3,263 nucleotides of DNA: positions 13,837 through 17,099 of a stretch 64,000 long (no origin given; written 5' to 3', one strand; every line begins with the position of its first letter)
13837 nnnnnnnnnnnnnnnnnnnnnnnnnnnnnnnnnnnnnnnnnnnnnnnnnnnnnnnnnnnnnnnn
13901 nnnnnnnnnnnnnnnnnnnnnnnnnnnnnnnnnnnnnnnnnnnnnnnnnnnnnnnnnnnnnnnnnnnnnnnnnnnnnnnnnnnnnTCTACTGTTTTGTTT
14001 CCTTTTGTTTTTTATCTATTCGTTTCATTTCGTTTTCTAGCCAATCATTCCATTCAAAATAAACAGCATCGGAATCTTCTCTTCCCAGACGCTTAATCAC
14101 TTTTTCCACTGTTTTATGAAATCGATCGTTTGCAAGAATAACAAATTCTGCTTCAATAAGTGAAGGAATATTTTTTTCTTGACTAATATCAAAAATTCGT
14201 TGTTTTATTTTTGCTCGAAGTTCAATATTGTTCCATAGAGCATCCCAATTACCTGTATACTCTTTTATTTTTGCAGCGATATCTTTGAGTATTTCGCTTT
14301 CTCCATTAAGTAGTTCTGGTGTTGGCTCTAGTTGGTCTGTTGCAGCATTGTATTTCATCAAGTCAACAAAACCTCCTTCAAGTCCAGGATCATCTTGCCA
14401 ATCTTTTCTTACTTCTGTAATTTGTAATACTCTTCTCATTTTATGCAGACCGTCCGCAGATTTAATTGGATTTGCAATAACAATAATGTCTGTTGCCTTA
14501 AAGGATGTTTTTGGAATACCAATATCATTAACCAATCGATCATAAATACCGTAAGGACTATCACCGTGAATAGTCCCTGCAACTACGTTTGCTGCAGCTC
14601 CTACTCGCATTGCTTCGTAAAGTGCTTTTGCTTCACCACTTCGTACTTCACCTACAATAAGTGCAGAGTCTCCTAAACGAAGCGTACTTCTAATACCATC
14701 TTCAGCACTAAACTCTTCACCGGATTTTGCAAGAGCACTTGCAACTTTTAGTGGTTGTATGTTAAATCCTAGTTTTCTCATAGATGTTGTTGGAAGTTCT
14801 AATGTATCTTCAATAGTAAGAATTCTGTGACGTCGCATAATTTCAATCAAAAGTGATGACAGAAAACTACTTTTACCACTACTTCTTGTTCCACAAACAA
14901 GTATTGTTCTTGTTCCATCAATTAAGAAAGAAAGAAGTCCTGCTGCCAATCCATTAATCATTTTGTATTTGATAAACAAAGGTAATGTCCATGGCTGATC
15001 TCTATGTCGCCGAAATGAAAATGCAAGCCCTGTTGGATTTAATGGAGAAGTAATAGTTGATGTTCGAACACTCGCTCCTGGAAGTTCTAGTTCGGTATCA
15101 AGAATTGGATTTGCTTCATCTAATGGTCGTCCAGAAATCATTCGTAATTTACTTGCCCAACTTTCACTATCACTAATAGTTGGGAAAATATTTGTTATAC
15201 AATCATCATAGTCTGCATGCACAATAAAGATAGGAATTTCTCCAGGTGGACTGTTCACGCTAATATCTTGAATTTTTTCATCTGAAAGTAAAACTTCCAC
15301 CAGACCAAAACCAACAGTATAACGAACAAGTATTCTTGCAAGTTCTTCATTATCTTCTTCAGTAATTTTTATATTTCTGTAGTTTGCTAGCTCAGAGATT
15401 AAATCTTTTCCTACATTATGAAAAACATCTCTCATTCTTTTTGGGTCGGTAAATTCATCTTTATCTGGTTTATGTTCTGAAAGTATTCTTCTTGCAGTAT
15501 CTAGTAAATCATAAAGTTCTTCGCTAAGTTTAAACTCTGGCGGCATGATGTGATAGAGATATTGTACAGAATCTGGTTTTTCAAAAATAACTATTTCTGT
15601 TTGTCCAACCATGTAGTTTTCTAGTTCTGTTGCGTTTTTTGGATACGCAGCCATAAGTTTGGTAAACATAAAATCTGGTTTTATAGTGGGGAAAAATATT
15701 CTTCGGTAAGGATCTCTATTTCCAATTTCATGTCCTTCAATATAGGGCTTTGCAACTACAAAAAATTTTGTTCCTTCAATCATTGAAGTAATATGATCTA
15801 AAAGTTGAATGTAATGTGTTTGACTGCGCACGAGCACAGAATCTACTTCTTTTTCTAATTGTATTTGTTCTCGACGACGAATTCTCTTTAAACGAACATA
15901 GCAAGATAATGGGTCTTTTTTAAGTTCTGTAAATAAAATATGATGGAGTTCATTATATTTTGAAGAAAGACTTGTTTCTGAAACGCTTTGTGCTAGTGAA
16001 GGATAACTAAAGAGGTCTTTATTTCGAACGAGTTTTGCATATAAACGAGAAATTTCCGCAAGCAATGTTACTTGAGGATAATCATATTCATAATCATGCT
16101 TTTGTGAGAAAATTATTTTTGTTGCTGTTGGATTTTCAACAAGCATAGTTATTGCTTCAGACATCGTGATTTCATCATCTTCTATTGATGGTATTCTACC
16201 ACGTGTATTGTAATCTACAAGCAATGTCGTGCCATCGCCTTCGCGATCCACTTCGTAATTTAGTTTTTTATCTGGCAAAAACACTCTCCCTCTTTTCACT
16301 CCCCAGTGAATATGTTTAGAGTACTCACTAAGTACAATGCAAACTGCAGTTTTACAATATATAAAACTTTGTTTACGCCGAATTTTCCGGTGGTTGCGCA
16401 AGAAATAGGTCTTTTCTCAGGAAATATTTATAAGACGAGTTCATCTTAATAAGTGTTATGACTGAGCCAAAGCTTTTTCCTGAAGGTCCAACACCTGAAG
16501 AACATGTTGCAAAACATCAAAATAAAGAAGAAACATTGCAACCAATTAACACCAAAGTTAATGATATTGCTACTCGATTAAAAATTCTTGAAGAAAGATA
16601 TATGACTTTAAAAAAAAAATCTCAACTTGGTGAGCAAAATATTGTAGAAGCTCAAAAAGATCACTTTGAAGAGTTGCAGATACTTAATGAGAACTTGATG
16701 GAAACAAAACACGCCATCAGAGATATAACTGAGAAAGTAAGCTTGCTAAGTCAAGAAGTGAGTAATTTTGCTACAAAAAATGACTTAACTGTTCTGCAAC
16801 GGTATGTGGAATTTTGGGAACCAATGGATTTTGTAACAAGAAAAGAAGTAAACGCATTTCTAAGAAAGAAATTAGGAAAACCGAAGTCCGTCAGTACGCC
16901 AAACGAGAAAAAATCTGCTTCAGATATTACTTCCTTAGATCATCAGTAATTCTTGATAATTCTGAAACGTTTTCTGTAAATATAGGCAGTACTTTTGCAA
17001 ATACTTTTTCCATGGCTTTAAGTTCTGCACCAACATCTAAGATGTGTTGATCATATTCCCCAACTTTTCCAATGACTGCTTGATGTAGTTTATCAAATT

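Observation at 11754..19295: Type IV pilus/archaellum-like assembly module with an oversized ATPase and three tandem paralogous membrane proteins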

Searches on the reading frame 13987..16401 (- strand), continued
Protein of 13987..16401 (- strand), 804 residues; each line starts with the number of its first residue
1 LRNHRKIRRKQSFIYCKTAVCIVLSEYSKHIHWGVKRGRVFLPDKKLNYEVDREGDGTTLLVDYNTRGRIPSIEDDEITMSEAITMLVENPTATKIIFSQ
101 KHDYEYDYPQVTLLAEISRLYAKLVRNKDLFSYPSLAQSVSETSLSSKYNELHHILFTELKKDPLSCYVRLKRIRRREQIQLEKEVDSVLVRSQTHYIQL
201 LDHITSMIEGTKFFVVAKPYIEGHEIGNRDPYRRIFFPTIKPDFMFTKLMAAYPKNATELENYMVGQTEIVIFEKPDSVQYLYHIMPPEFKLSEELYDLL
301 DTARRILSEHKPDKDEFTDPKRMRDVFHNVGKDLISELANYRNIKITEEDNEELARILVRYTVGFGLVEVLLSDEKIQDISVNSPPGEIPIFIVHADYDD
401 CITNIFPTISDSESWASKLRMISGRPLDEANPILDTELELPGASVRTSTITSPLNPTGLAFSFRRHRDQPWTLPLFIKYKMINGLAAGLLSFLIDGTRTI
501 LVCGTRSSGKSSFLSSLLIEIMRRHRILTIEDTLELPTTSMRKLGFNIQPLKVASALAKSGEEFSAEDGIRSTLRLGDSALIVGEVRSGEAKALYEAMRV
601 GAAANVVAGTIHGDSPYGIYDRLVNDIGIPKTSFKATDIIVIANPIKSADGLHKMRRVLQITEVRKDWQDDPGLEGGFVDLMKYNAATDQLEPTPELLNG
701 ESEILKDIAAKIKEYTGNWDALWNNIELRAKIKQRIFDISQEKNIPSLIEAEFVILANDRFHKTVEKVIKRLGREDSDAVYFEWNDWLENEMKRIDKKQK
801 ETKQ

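Call 8: search_solved_structures(query=window:13987-16401:-, max_evalue=0.001, show_alignments=1)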
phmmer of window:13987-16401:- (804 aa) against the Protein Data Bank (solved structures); distinct sequences matched with E-value up to 0.001: 9.
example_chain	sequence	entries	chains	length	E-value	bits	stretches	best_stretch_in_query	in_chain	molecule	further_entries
2oap_1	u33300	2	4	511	3.5e-26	94.7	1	261-664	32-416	Type II secretion system protein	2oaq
8rkd_E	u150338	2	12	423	2.9e-21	78.4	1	332-664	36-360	Pilus assembly ATPase CpaF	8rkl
8rjf_A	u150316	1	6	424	2.9e-21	78.4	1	332-664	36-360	Pilus assembly ATPase CpaF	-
9e24_A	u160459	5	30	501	4.8e-21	77.7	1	332-664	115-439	CpaF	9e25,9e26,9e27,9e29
4ii7_A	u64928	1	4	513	2.3e-15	59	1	358-665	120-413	FlaI ATPase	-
4ihq_A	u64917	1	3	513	1.5e-14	56.2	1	358-665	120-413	FlaI ATPase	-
6bge_A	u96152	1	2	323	3.5e-07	31.9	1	489-625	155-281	VirB11-like protein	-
1g6o_A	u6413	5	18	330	3.6e-07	31.8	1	489-625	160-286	CAG-ALPHA | virB11 homolog | Cag-alfa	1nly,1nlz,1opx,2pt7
2gza_A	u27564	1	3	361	0.00016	23.1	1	490-602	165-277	Type IV secretion system protein VirB11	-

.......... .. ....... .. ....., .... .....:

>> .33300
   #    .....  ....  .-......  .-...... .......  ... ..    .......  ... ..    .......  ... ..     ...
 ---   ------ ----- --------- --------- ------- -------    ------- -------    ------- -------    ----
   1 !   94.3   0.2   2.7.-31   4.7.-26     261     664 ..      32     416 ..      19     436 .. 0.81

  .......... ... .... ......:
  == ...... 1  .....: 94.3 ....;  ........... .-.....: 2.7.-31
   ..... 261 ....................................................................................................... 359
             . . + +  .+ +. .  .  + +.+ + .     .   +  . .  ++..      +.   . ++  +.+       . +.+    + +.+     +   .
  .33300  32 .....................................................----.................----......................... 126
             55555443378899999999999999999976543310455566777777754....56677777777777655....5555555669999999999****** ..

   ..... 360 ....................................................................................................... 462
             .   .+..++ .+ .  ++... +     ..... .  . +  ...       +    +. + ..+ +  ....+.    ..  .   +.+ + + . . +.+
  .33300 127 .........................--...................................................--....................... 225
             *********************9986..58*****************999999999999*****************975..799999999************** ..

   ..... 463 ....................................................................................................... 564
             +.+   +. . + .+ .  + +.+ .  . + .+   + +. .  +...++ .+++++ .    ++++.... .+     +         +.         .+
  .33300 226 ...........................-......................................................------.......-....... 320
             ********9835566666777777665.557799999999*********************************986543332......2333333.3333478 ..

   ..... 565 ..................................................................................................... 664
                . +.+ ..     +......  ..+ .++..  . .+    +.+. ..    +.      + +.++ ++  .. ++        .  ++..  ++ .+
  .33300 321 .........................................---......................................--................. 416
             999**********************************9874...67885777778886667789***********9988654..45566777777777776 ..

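Call 26: find_encoding_contigs(protein=P0067, flank=9000, max_places=2)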
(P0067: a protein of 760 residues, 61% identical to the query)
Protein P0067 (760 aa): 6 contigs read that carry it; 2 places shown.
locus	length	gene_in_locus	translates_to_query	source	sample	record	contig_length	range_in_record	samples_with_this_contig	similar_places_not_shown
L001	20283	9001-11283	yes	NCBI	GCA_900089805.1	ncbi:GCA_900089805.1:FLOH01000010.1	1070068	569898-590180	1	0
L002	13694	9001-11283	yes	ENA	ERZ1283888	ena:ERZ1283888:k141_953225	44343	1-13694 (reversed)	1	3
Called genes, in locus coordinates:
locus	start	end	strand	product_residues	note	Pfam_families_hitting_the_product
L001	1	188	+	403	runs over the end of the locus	PF00149:Metallophos, PF12850:Metallophos_2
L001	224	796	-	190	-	-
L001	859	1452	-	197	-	PF02676:TYW3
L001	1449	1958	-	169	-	PF18306:LDcluster4 (weak)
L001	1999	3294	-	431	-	PF01336:tRNA_anti-codon, PF00152:tRNA-synt_2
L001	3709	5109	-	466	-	PF01336:tRNA_anti-codon, PF00152:tRNA-synt_2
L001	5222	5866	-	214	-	PF13483:Lactamase_B_3, PF12706:Lactamase_B_2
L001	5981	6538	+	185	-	-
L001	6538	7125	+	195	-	-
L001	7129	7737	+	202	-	-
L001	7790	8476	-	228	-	-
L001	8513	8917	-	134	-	PF27605:ODF2_C (faint)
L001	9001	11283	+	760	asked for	PF00437:T2SSE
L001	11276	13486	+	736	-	-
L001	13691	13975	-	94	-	PF21473:OB_Ssb-like, PF01336:tRNA_anti-codon (weak)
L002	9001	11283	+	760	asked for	PF00437:T2SSE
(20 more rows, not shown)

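Call 27: find_encoding_contigs(protein=P0105, flank=9000, max_places=2)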
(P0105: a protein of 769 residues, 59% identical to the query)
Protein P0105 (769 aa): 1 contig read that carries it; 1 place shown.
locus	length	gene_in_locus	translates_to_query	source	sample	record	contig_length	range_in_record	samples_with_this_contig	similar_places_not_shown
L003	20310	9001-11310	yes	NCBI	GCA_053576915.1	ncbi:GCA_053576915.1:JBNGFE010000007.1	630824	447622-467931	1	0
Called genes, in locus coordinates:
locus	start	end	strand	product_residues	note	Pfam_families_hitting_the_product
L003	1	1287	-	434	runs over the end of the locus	PF01336:tRNA_anti-codon, PF00152:tRNA-synt_2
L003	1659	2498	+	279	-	PF02498:Bro-N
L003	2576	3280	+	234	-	-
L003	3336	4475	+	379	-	PF01702:TGT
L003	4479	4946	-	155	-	-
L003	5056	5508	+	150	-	-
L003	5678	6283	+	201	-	-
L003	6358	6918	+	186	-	PF00293:NUDIX (weak)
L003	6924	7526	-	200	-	-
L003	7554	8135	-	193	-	-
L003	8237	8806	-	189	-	-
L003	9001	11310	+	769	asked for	PF00437:T2SSE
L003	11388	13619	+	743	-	-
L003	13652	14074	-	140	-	-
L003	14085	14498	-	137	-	-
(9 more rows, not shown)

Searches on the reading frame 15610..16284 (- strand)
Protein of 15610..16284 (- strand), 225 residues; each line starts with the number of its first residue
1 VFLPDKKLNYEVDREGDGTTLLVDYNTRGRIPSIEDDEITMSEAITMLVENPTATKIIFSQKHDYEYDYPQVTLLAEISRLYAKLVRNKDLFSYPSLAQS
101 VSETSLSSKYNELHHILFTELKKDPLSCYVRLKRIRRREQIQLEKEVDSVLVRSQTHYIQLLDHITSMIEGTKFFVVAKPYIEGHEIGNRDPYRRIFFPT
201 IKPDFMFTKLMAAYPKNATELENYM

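Call 61: search_solved_structures(query=A6, max_evalue=10, show_alignments=2)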
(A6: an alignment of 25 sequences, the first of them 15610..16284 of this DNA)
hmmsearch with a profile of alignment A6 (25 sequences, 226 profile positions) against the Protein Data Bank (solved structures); distinct sequences matched with E-value up to 10: 3.
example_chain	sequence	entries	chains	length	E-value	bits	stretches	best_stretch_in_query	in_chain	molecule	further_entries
1scj_B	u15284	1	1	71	0.11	15.1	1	87-132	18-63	SUBTILISIN E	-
1spb_P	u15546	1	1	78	0.11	15.1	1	86-132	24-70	SUBTILISIN BPN' PROSEGMENT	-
3bgo_P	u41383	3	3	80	0.13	14.9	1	83-138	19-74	Subtilisin BPN'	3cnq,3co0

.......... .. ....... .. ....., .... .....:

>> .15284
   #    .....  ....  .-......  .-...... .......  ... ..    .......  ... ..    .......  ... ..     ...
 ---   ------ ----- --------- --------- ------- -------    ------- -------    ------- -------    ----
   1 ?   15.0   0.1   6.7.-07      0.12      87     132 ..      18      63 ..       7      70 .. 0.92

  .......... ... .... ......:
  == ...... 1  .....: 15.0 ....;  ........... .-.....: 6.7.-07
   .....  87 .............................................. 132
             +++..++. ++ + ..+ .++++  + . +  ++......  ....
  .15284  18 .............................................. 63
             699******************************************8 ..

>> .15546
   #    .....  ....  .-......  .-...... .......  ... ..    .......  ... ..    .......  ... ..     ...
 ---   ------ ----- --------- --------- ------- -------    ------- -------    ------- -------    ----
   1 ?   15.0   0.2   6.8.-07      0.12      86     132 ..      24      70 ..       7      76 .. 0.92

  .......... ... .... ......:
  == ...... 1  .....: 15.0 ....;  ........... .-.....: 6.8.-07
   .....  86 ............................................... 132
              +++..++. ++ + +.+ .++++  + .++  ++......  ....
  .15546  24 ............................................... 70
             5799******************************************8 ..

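Call 62: search_protein_families(library=pfam, alignment_id=A6, max_evalue=0.1)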
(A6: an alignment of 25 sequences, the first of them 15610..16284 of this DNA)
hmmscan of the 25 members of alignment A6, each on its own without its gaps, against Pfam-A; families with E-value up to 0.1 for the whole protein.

A. member 1, window:15610-16284:- (225 aa): 1 family
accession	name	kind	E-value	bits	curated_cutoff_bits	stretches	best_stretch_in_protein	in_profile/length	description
PF08278.16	DnaG_DnaB_bind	-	0.056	14.2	29.1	1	41-121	1-69/124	DNA primase DnaG DnaB-binding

B. families by the number of members that match (of 25 scanned): 14 families
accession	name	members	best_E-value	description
PF04433.23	SWIRM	2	0.033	SWIRM domain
PF08278.16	DnaG_DnaB_bind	2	0.037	DNA primase DnaG DnaB-binding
PF09416.16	UPF1_Zn_bind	1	0.00076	RNA helicase (UPF2 interacting domain)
PF24079.1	UBR4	1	0.005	E3 ubiquitin-protein ligase UBR4-like domain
PF16520.11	Matrix_Borna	1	0.011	ssRNA-binding matrix protein of Bornaviridae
PF12491.13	ApoB100_C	1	0.011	Apolipoprotein B100 C terminal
PF25792.1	BREX_BrxC_helical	1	0.022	BREX ATP-binding protein BrxC alpha helical domain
PF16236.10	DUF4895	1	0.027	Domain of unknown function (DUF4895)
PF03168.19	LEA_2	1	0.035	Late embryogenesis abundant protein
PF07924.16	NuiA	1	0.061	Nuclease A inhibitor-like protein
PF14177.11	YkyB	1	0.07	YkyB-like protein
PF14203.11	TTRAP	1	0.071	Putative transposon-transfer assisting protein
PF14639.11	YqgF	1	0.076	Holliday-junction resolvase-like of SPT6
PF25473.1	MXRA7_helical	1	0.097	MXRA7 helical domain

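Call 64: predict_structure(alignment_id=A6)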
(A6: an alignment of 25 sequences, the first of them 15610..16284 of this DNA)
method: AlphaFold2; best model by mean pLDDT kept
length: 225 residues; sequences in the alignment: 25
mean_pLDDT: 85.9   pTM: 0.78
mean pLDDT of the five models: 85.9, 85.6, 83.6, 83.5, 83.2
residues with pLDDT >= 90: 126; 70-90: 70; 50-70: 21; < 50: 8
segments of 3 or more residues with pLDDT < 50: 1-4, 223-225
pLDDT, mean of each block of 10 residues (from residue 1): 61 91 88 92 95 94 90 95 91 84 86 92 94 94 92 91 94 91 87 86 55 66 48
secondary structure, 60 per line:
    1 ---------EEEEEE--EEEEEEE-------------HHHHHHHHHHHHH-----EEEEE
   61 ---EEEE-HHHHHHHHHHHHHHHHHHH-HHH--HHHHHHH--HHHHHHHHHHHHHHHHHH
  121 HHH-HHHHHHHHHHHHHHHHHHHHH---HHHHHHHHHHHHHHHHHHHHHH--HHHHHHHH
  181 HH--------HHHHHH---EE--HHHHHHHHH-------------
elements in order: E10-15 E18-24 H38-50 E56-60 E64-67 H69-87 H94-100 H103-123 H125-145 H149-170 H173-182 H191-196 H204-212

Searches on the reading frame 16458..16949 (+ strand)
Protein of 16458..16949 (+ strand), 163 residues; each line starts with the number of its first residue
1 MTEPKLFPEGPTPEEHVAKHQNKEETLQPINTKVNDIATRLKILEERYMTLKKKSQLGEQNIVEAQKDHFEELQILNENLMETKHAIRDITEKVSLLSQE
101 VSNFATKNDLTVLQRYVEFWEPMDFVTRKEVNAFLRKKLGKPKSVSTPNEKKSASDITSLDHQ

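Call 3: search_protein_families(library=pfam, proteins=[window:16458-16949:+], max_evalue=0.1)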
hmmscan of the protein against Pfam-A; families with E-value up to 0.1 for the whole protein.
window:16458-16949:+ (163 aa): 5 families
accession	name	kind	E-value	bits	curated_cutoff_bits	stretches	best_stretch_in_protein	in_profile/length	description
PF07303.18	Occludin_ELL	-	0.00011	23.3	31.2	2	19-105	16-100/101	Occludin homology domain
PF12308.13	Noelin-1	-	0.032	14.8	25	0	12-49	26-63/100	Neurogenesis glycoprotein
PF11464.13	Rbsn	-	0.039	14.1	26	1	66-88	18-40/42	Rabenosyn Rab binding domain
PF07889.17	DUF1664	-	0.043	14.3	34.6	1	62-120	56-113/124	Protein of unknown function (DUF1664)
PF05531.17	NPV_P10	-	0.083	13.8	29.8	0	81-108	7-35/75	Nucleopolyhedrovirus P10 protein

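Call 4: search_protein_families(library=ncbifam, proteins=[window:16458-16949:+], max_evalue=0.1)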
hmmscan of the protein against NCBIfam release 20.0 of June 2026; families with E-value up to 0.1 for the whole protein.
window:16458-16949:+ (163 aa): 3 families
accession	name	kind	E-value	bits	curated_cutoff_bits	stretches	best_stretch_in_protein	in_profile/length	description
NF047515.1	SpiroCoCo_C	equivalog_domain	0.00022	20.5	125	1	17-107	113-202/313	SpiroCoCo family coiled-coil protein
TIGR02168.1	SMC_prok_B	equivalog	0.0048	14.7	567.35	1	14-107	270-366/1181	chromosome segregation protein SMC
TIGR04211.1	SH3_and_anchor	equivalog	0.033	13.8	65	1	22-109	70-156/198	TIGR04211 family SH3 domain-containing protein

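Call 56: search_protein_families(library=pfam, alignment_id=A5, max_evalue=0.01)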
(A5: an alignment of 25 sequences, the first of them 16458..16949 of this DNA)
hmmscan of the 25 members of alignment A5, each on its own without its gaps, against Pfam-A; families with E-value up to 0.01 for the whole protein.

A. member 1, window:16458-16949:+ (163 aa): 1 family
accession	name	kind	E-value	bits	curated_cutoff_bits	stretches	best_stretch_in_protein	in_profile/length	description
PF07303.18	Occludin_ELL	-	0.00011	23.3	31.2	1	19-105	16-100/101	Occludin homology domain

B. families by the number of members that match (of 25 scanned): 36 families (the first 25 are shown)
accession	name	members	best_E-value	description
PF09177.16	STX6_10_61_N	3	1.8e-05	Syntaxin 6/10/61, N-terminal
PF07303.18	Occludin_ELL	3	0.00011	Occludin homology domain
PF08702.15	Fib_alpha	2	0.00078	Fibrinogen alpha/beta chain family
PF04513.17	Baculo_PEP_C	2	0.0014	Baculovirus polyhedron envelope protein, PEP, C terminus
PF04740.18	LXG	2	0.0027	LXG domain of WXG superfamily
PF13317.11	DUF4088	1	0.00058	Protein of unknown function (DUF4088)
PF16046.10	FAM76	1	0.00073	FAM76 protein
PF01939.22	NucS_C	1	0.0012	Endonuclease NucS C-terminal domain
PF24487.1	NDC80_loop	1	0.0015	Kinetochore protein NDC80 loop region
PF20379.3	DUF6674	1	0.0019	Family of unknown function (DUF6674)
PF24423.1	OVT1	1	0.002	Major antigen, helical domain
PF16519.10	TRPM_tetra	1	0.0023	Tetramerisation domain of TRPM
PF10146.14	zf-C4H2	1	0.0026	Zinc finger-containing protein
PF06160.17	EzrA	1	0.0027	Septation ring formation regulator, EzrA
PF06785.16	UPF0242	1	0.0029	Uncharacterised protein family (UPF0242) N-terminus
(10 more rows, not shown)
